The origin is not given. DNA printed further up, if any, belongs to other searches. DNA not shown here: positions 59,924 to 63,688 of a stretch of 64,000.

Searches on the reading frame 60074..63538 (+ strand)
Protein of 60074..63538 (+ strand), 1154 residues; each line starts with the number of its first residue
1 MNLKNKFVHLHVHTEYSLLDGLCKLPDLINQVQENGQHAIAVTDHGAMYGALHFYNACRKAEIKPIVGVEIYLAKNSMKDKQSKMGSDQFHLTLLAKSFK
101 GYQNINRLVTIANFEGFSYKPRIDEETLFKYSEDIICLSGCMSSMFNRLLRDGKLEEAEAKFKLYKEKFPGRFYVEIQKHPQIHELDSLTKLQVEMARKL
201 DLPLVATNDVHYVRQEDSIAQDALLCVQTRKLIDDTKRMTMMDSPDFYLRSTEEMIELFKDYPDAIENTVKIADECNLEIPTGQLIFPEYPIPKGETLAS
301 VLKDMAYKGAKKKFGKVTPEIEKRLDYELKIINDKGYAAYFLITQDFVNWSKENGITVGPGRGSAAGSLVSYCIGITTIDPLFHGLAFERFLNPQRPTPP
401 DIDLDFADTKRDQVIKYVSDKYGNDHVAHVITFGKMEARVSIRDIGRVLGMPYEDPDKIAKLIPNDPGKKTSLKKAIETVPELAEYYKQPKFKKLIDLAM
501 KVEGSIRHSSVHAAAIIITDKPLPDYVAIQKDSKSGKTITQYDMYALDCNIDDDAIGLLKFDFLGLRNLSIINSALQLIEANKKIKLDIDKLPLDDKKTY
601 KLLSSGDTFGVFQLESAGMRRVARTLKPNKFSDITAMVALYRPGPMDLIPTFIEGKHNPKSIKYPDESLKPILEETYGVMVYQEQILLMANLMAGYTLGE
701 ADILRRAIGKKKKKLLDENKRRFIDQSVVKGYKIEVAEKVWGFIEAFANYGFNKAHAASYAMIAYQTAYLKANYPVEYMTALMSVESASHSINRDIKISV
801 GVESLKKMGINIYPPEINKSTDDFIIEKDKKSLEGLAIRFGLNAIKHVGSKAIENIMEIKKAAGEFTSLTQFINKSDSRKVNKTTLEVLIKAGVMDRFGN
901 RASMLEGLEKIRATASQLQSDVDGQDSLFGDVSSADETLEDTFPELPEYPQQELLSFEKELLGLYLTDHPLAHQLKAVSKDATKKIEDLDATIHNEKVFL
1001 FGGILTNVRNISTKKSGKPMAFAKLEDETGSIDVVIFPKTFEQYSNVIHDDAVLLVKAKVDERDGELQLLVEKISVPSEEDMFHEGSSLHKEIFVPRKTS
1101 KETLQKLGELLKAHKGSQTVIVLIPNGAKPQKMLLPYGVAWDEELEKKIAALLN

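Call 61: find_encoding_contigs(protein=window:60074-63538:+, flank=10000, max_places=3)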
Protein window:60074-63538:+ (1154 aa): no gene with exactly this product is on record in the collection.
